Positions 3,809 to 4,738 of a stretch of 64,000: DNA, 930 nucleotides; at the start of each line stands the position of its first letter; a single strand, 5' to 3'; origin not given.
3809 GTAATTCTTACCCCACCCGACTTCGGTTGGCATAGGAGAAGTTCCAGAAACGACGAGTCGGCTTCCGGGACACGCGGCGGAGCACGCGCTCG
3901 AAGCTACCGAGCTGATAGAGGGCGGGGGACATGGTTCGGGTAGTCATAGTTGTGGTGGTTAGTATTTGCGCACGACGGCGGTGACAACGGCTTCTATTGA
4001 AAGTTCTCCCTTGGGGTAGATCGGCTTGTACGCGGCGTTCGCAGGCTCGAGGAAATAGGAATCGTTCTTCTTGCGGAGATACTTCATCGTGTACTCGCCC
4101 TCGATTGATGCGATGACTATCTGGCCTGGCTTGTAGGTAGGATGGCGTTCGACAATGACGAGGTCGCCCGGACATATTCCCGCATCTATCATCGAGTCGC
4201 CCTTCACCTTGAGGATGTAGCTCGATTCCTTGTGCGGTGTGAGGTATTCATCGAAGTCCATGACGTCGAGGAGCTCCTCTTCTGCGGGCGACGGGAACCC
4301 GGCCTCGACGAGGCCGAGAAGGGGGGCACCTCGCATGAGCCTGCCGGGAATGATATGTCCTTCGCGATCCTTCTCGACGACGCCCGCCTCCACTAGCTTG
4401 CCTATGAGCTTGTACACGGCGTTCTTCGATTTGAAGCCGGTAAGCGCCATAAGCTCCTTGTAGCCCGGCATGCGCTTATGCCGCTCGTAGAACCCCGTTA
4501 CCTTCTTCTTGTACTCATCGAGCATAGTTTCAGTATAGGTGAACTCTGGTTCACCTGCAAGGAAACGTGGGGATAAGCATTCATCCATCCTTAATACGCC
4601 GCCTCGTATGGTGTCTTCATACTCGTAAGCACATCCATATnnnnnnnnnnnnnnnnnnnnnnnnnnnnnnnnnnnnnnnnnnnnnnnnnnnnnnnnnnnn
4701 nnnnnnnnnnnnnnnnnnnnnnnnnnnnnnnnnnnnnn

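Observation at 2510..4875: SOS mutagenesis cassette: lexA and a Y-family polymerase with a Cheo-type LexA box, plus a possible divergent small acidic ORF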

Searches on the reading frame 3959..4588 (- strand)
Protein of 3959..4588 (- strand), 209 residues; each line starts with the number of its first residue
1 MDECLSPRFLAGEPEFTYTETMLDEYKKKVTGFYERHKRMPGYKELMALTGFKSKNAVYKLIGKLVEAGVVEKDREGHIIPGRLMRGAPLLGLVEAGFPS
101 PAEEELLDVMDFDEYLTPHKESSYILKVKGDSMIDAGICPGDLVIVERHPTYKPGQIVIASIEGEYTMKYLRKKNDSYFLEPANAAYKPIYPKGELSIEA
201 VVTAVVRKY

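Call 3: search_protein_families(library=pfam, proteins=[window:3959-4588:-], max_evalue=0.01)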
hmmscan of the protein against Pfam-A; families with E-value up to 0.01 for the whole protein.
window:3959-4588:- (209 aa): 1 family
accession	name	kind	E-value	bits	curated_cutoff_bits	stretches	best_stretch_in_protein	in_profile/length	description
PF00717.28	Peptidase_S24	-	7.9e-28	96.9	23.3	1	89-202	1-115/116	Peptidase S24-like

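Call 4: search_protein_families(library=ncbifam, proteins=[window:3959-4588:-], max_evalue=0.01)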
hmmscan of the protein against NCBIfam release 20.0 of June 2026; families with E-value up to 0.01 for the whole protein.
window:3959-4588:- (209 aa): 3 families
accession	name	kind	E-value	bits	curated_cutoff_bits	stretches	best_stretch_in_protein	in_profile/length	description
NF007621.2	PRK10276.1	subfamily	6.4e-31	106.8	110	1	95-206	1-114/115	translesion error-prone DNA polymerase V autoproteolytic subunit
TIGR00498.1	lexA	equivalog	4.2e-30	104.9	110.95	1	36-208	21-201/203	transcriptional repressor LexA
NF051876.1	transXXX_HumD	equivalog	3e-09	36.9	120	1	97-198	2-103/129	HumD family translesion DNA polymerase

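Call 10: find_homologous_proteins(query=window:3959-4525:-)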
Query window:3959-4525:- (188 aa): 7898 proteins with E <= 0.001 among 8000 candidates; the best 120 are listed.
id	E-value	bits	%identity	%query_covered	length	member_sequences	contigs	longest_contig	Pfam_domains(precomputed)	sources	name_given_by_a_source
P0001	1.2e-116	405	98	100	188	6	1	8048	PF00717.29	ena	-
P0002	1.8e-106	372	88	100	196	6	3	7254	PF00717.29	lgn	-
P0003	9.4e-106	370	89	100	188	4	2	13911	PF00717.29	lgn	-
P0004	3.2e-105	368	88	100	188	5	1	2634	PF00717.29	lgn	-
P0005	7.6e-105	367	88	100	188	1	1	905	PF00717.29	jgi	jgi:SOS regulatory protein LexA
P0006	2.9e-104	365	87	100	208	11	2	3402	PF00717.29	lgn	-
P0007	3.5e-103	361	87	100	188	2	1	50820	PF00717.29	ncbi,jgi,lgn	-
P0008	3.0e-101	355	86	100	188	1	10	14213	PF00717.29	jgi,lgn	jgi:SOS regulatory protein LexA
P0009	1.7e-100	353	86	100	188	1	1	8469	PF00717.29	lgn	-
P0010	1.2e-99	350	83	100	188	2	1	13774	PF00717.29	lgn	-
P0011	2.7e-97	342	80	100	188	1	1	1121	PF00717.29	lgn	-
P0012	7.2e-96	338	79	100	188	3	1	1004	PF00717.29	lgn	-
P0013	7.7e-96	338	79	100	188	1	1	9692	PF00717.29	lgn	-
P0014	1.2e-94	334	78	100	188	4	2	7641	PF00717.29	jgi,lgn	jgi:SOS regulatory protein LexA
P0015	1.4e-94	333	79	100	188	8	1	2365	PF00717.29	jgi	jgi:repressor LexA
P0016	2.2e-94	333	79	100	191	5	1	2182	PF00717.29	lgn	-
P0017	9.0e-94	331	79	100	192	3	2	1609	PF00717.29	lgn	-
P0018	9.1e-94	331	79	100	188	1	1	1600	PF00717.29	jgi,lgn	jgi:repressor LexA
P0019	1.1e-93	331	78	100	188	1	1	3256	PF00717.29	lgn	-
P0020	3.2e-93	329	79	100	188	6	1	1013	PF00717.29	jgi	jgi:repressor LexA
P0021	4.4e-93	329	77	99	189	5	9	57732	PF00717.29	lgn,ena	-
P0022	6.2e-93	328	78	100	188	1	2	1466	PF00717.29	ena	-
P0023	1.3e-92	327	78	100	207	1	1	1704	PF00717.29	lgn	-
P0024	1.7e-92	327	78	100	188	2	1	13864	PF00717.29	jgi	jgi:repressor LexA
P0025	3.7e-92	326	79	100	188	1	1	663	PF00717.29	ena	-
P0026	3.7e-92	326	77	100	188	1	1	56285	PF00717.29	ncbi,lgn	-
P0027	3.8e-92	326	78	100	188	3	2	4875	PF00717.29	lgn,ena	-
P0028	5.6e-92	325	79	100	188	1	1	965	PF00717.29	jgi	jgi:repressor LexA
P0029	7.6e-92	325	77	100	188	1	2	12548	PF00717.29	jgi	jgi:SOS regulatory protein LexA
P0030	1.1e-91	324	77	100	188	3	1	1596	PF00717.29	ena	-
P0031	1.3e-91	324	79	98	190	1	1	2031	PF00717.29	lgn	-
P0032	1.9e-91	323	78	100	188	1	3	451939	PF00717.29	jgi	jgi:SOS regulatory protein LexA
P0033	2.2e-91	323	76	100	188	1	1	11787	PF00717.29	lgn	-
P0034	5.1e-91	322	80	100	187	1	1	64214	PF00717.29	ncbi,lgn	-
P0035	7.1e-91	321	76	100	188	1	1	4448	PF00717.29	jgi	jgi:SOS regulatory protein LexA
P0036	7.5e-91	321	76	100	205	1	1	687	PF00717.29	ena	-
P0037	1.1e-90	321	77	100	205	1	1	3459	PF00717.29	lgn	-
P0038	4.4e-90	319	76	100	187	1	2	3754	PF00717.29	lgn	-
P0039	5.3e-90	319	77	100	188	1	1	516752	PF00717.29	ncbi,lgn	-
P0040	7.4e-90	318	74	100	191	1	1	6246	PF00717.29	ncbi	-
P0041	1.5e-89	317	77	100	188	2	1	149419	PF00717.29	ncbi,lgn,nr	ncbi:MAG: lexA [Candidatus Kaiserbacteria bacterium]|nr:lexA [Candidatus Kaiserbacteria bacterium]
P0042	1.5e-88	314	75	100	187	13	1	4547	PF00717.29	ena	-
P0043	1.7e-88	314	76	97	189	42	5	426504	PF00717.29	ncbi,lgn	-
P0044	2.9e-88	313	74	100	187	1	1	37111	PF00717.29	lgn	-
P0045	1.3e-87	311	73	100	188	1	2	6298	PF00717.29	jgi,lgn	jgi:SOS regulatory protein LexA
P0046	1.7e-87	310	73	100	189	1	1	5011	PF00717.29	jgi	jgi:SOS regulatory protein LexA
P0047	2.5e-87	310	75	97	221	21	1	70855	PF00717.29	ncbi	-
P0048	2.6e-87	310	76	98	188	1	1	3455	PF00717.29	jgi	jgi:repressor LexA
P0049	2.7e-87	310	74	100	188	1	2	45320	PF00717.29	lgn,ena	-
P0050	2.9e-87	310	74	99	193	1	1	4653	PF00717.29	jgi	jgi:repressor LexA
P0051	3.0e-87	310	74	100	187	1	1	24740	PF00717.29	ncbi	-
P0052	3.6e-87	309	75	99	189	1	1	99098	PF00717.29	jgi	jgi:DNA polymerase V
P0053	5.7e-87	309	77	98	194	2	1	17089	PF00717.29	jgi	-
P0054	6.5e-87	308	74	100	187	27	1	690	PF00717.29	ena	-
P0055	8.2e-87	308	74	99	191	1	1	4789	PF00717.29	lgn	-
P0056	1.2e-86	308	75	98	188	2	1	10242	PF00717.29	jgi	jgi:repressor LexA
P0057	1.3e-86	307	77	98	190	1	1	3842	PF00717.29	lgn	-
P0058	1.9e-86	307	74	100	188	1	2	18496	PF00717.29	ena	-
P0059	2.0e-86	307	74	100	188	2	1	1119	PF00717.29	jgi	jgi:repressor LexA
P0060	2.4e-86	307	75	100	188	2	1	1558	PF00717.29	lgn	-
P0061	2.6e-86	307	75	98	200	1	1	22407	PF00717.29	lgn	-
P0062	2.9e-86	306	74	100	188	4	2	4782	PF00717.29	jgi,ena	-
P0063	2.9e-86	306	74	99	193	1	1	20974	PF00717.29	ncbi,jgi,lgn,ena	ncbi:MAG: LexA family transcriptional regulator [Candidatus Paceibacterota bacterium]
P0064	3.5e-86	306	76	99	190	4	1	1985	PF00717.29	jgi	jgi:repressor LexA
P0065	4.0e-86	306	75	100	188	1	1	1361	PF00717.29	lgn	-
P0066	4.1e-86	306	76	98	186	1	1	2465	PF00717.29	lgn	-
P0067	4.1e-86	306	74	100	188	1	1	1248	PF00717.29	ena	-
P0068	4.7e-86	306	74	100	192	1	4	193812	PF00717.29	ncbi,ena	-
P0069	4.8e-86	306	74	99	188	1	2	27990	PF00717.29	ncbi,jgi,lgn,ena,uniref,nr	ncbi:LexA family transcriptional repressor [Candidatus Kaiserbacteria bacterium CG10_big_fil_rev_8_2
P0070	5.9e-86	305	74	100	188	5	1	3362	PF00717.29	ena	-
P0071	7.0e-86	305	73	100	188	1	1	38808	PF00717.29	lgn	-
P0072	7.2e-86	305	76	100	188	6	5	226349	PF00717.29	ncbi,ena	-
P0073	9.5e-86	305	75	98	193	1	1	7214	PF00717.29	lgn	-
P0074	1.1e-85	304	74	100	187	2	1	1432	PF00717.29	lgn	-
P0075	1.1e-85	304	74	100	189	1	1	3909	PF00717.29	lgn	-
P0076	1.4e-85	304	74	99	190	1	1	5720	PF00717.29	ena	-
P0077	1.4e-85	304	74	100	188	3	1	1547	PF00717.29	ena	-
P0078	1.7e-85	304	74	98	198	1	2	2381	PF00717.29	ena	-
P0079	1.8e-85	304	74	98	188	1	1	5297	PF00717.29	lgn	-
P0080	1.8e-85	304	75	100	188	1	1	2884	PF00717.29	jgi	jgi:repressor LexA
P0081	2.5e-85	303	74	100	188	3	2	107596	PF00717.29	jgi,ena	jgi:SOS regulatory protein LexA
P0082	2.8e-85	303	74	100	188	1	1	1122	PF00717.29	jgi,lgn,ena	-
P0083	3.5e-85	303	72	100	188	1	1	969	PF00717.29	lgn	-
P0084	4.2e-85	303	74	100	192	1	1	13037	PF00717.29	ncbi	-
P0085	5.0e-85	302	73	100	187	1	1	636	PF00717.29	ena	-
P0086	5.6e-85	302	74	100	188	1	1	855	PF00717.29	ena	-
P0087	6.4e-85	302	74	100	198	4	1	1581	PF00717.29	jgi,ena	-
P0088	7.2e-85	302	74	100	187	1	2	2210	PF00717.29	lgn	-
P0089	7.3e-85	302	74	100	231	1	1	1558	PF00717.29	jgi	jgi:SOS regulatory protein LexA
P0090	7.9e-85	302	74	100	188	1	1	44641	PF00717.29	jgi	-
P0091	8.7e-85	302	73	100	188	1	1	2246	PF00717.29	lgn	-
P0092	9.3e-85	301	74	100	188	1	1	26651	PF00717.29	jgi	jgi:SOS regulatory protein LexA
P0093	1.0e-84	301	73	100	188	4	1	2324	PF00717.29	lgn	-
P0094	1.1e-84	301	74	100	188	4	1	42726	PF00717.29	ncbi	-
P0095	1.2e-84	301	72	100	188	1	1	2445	PF00717.29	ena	-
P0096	1.3e-84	301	75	94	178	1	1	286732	PF00717.29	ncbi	-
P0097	1.5e-84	301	74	99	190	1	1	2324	PF00717.29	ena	-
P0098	1.7e-84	301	73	100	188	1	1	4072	PF00717.29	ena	-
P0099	2.3e-84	300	74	100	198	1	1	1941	PF00717.29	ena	-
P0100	2.4e-84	300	74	100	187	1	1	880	PF00717.29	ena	-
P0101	2.6e-84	300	75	100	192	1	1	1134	PF00717.29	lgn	-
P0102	2.6e-84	300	76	97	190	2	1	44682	PF00717.29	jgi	jgi:SOS regulatory protein LexA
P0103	2.7e-84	300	72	100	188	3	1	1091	PF00717.29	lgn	-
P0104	2.9e-84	300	76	97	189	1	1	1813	PF00717.29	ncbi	-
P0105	2.9e-84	300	71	100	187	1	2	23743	PF00717.29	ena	-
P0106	3.2e-84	300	73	98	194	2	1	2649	PF00717.29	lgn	-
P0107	3.2e-84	300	73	98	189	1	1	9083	PF00717.29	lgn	-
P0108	3.9e-84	299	72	100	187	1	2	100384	PF00717.29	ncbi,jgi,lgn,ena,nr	ncbi:MAG TPA: transcriptional repressor LexA [Candidatus Paceibacterota bacterium]|nr:transcriptiona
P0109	4.4e-84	299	76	97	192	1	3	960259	PF00717.29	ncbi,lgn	ncbi:MAG: LexA family transcriptional regulator [bacterium]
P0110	4.9e-84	299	72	100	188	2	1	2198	PF00717.29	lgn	-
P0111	6.3e-84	299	74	99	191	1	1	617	PF00717.29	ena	-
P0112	6.7e-84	299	73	100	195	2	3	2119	PF00717.29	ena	-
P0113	7.6e-84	298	73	99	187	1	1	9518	PF00717.29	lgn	-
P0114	7.8e-84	298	72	99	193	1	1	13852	PF00717.29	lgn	-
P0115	8.0e-84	298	73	100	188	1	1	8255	PF00717.29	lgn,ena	-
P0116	8.7e-84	298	74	98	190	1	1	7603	PF00717.29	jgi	jgi:SOS regulatory protein LexA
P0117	8.7e-84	298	78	94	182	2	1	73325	PF00717.29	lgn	-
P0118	8.8e-84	298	72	99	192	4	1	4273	PF00717.29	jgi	jgi:repressor LexA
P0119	1.0e-83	298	73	98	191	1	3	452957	PF00717.29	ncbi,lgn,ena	-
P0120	1.0e-83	298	75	100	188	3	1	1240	PF00717.29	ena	-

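Call 12: find_encoding_contigs(protein=P0007, flank=6000, max_places=3)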
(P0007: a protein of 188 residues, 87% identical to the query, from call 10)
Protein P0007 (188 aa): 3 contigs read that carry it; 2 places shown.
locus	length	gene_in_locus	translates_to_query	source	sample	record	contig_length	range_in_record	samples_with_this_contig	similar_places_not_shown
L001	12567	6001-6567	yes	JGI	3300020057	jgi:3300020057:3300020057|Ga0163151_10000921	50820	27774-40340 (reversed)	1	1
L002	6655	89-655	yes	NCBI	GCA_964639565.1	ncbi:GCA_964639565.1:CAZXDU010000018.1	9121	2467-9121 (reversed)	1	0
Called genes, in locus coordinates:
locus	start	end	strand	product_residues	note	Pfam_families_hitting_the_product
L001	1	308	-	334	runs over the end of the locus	PF02618:YceG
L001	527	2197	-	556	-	PF02689:Herpes_Helicase (faint), PF05970:PIF1, PF13245:AAA_19, PF13401:AAA_22, PF13604:AAA_30, PF21530:Pif1_2B_dom (weak), PF14493:HTH_40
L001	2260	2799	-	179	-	-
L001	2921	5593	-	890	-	PF00690:Cation_ATPase_N, PF00122:E1-E2_ATPase, PF00702:Hydrolase, PF13246:Cation_ATPase, PF00689:Cation_ATPase_C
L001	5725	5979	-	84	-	-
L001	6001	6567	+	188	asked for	PF00717:Peptidase_S24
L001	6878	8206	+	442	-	PF00817:IMS, PF11799:IMS_C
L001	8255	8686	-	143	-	PF07291:MauE (weak), PF07681:DoxX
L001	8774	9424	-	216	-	-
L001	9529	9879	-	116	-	-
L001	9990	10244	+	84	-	-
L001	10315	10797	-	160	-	-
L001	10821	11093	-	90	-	PF01541:GIY-YIG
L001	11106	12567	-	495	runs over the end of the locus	PF03193:RsgA_GTPase (faint), PF13555:AAA_29 (faint), PF20720:nSTAND3 (faint), PF00005:ABC_tran, PF02463:SMC_N (faint), PF07728:AAA_5 (faint), PF13175:AAA_15 (faint), PF00005:ABC_tran, +4 more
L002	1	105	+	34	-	?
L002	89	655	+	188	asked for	PF00717:Peptidase_S24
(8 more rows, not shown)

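Call 21: find_related_loci(query=A1, collection=genome_contigs, flank=4000)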
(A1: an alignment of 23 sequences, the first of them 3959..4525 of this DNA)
Query A1 (188 aa) in genome_contigs; peptide patterns used: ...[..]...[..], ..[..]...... (x = any residue, [..] = any of these).
600 stretches matched a pattern (row limit reached: there are more); 598 encode a relative of the query (tblastn E <= 1e-3); the best 80 are kept; 80 distinct loci.
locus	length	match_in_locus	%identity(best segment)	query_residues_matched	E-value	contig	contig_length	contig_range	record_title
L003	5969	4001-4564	84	1-188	4e-104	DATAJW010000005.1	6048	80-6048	MAG TPA_asm: Candidatus Paceibacterota bacterium isolate SMAG_U6922 k141_45861, whole genome shotgun sequence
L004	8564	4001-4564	77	1-188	2e-95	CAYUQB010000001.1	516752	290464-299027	MAG TPA_asm: uncultured Candidatus Saccharibacteria bacterium isolate binchicken_co110_140 genome assembly, contig: NODE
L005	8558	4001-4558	72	3-188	4e-90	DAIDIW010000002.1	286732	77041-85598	MAG TPA_asm: Candidatus Kaiserbacteria bacterium isolate clean371 k141_606917, whole genome shotgun sequence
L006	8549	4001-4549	73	6-188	5e-89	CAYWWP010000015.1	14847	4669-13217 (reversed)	MAG TPA_asm: uncultured Candidatus Saccharibacteria bacterium isolate SRP135725_co1_119 genome assembly, contig: NODE_53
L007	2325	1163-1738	71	5-188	2e-84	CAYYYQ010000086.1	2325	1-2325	MAG TPA_asm: uncultured Candidatus Saccharibacteria bacterium isolate binchicken_co84_515 genome assembly, contig: k141_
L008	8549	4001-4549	69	6-188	5e-82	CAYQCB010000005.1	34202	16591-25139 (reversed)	MAG TPA_asm: uncultured Candidatus Saccharibacteria bacterium isolate SRP193066_co1_87 genome assembly, contig: NODE_144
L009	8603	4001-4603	62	2-188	3e-77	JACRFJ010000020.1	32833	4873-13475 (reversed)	MAG: Candidatus Kaiserbacteria bacterium isolate NC_groundwater_1722_Pr3_B-0.1um_52_27 SR-2_scaffold_141_1137266, whole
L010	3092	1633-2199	64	4-188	3e-77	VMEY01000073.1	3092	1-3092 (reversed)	MAG: Parcubacteria group bacterium Athens0416_74 Athens041674_scaffold_20944, whole genome shotgun sequence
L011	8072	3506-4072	61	1-188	7e-73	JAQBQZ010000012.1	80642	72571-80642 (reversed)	MAG: Candidatus Taylorbacteria bacterium isolate RYN_386 scaffold_769193, whole genome shotgun sequence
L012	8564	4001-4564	62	1-188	2e-72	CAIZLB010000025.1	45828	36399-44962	uncultured bacterium isolate Loc080925-6m_bin-0369 genome assembly, contig: bin-0369:25/57, whole genome shotgun sequenc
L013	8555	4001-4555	65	2-183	3e-72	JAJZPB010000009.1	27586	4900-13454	MAG: bacterium isolate SKS1.bin108 NODE_2989_length_27586_cov_3.406679, whole genome shotgun sequence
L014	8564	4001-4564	61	1-188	2e-71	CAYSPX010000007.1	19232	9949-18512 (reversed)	MAG TPA_asm: uncultured Candidatus Saccharibacteria bacterium isolate SRP286056_co1_32 genome assembly, contig: NODE_338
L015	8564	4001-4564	59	1-188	4e-71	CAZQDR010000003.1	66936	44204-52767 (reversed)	MAG TPA_asm: uncultured Candidatus Saccharibacteria bacterium isolate SRP286056_co1_742 genome assembly, contig: NODE_37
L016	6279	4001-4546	59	7-188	3e-68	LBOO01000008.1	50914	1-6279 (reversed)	MAG: Candidatus Peregrinibacteria bacterium GW2011_GWA2_33_10 UR27_C0008, whole genome shotgun sequence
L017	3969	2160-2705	58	7-188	9e-68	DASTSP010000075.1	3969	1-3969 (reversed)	MAG TPA_asm: Candidatus Paceibacterota bacterium isolate SMAG_U2283 k141_1964049, whole genome shotgun sequence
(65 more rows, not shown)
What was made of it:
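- Closest known: Gallionellales. Same: Betaproteobacterial LexA proteins (Gallionella, Sideroxydans, Nitrosomonadales) are the main non-CPR group in the genome scan, at 35-42% identity (call 21).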

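Call 30: find_related_loci(query=window:3959-4525:-, collection=metagenome_contigs, flank=3000)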
Query window:3959-4525:- (188 aa) in metagenome_contigs; peptide patterns used: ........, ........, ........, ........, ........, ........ (x = any residue, [..] = any of these).
600 stretches matched a pattern (row limit reached: there are more); 579 encode a relative of the query (tblastn E <= 1e-3); the best 80 are kept; 80 distinct loci.
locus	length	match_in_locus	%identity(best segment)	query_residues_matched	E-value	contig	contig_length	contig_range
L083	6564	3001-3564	91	1-188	2e-114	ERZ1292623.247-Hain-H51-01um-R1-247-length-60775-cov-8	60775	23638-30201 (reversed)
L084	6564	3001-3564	74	1-188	2e-92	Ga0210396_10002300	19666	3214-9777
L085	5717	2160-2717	74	3-188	7e-92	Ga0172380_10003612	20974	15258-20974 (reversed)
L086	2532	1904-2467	73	1-188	2e-94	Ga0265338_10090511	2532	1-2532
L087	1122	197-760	74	1-188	3e-99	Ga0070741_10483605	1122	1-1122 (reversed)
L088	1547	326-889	74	1-188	1e-97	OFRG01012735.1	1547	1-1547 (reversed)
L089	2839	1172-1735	71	1-188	3e-91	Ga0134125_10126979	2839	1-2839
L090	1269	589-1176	71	1-188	7e-95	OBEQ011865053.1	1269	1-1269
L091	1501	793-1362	71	1-188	6e-93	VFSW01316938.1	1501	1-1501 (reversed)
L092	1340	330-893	70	1-188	4e-92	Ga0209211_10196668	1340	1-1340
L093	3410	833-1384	75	6-188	2e-86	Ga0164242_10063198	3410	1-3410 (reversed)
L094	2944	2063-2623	69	2-188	1e-86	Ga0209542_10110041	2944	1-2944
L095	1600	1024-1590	71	2-188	2e-89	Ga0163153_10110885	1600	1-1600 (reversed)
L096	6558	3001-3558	68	3-188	6e-84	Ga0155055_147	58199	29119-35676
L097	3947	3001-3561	67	2-188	8e-83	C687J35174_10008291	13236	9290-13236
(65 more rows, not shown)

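Call 34: find_encoding_contigs(protein=P0001, flank=4000, max_places=2)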
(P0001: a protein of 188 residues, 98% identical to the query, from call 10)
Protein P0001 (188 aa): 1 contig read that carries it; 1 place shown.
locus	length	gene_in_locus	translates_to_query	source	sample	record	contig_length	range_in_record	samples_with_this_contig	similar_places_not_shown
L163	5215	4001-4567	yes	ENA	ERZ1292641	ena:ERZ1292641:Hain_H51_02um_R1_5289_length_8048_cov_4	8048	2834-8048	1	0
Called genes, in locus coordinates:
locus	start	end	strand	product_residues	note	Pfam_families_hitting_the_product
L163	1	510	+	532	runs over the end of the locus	-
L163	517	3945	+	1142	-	PF00873:ACR_tran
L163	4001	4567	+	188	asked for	PF00717:Peptidase_S24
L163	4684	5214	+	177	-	?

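Call 35: find_encoding_contigs(protein=P0003, flank=4000, max_places=2)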
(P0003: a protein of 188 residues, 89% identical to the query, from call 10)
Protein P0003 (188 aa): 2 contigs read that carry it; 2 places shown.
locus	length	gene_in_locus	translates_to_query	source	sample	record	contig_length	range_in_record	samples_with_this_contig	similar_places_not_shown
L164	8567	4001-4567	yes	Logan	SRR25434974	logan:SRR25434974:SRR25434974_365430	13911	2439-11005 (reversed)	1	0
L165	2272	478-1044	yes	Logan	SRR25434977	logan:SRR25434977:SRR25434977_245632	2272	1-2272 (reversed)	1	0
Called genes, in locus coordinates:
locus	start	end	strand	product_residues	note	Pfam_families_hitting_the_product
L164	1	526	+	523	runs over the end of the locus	PF25989:YknX_C (weak)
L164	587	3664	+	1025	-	PF00873:ACR_tran, PF02355:SecD_SecF_C (faint)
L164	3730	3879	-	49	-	-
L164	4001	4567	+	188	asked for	PF00717:Peptidase_S24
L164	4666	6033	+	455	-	PF00817:IMS, PF11798:IMS_HHH (weak), PF11799:IMS_C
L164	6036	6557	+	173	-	PF13532:2OG-FeII_Oxy_2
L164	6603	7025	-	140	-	PF07291:MauE (weak), PF07681:DoxX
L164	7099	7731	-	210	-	-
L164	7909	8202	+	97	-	-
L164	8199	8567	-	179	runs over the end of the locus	-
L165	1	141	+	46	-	?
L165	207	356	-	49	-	-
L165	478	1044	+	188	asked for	PF00717:Peptidase_S24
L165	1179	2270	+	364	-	?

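Call 36: find_encoding_contigs(protein=P0008, flank=4000, max_places=2)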
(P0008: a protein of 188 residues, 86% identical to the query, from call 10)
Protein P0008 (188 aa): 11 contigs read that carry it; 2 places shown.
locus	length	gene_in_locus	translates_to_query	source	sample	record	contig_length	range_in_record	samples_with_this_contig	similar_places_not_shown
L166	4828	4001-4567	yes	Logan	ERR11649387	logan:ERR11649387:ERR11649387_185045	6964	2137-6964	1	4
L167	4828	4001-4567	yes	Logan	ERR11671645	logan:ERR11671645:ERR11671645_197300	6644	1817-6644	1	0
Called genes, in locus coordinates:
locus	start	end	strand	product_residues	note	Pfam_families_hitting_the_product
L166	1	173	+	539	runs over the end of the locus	-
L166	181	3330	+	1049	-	PF00873:ACR_tran, PF02355:SecD_SecF_C (faint)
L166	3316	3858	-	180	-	PF01551:Peptidase_M23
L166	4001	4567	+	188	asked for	PF00717:Peptidase_S24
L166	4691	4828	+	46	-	?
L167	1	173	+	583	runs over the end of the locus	-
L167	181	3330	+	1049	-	PF00873:ACR_tran, PF02355:SecD_SecF_C (faint)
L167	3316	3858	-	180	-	PF01551:Peptidase_M23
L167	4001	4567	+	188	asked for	PF00717:Peptidase_S24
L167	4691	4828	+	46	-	?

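Call 37: find_encoding_contigs(protein=P0010, flank=4000, max_places=2)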
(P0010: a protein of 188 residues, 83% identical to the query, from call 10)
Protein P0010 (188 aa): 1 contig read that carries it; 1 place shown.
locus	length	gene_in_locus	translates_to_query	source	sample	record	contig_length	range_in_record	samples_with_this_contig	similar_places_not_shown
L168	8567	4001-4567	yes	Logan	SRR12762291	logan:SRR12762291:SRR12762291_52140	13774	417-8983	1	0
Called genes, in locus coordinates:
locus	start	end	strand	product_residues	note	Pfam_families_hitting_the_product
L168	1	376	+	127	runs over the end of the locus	PF00072:Response_reg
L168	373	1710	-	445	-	PF00512:HisKA, PF02518:HATPase_c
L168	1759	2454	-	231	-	PF01551:Peptidase_M23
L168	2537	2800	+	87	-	-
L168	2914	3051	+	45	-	-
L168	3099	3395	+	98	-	-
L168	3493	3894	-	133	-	-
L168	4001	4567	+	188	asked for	PF00717:Peptidase_S24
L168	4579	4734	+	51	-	-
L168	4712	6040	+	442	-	PF00817:IMS, PF11798:IMS_HHH (weak), PF11799:IMS_C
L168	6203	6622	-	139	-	PF07291:MauE (weak), PF07681:DoxX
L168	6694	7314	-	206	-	-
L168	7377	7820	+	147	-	PF03073:TspO_MBR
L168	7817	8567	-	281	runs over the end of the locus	-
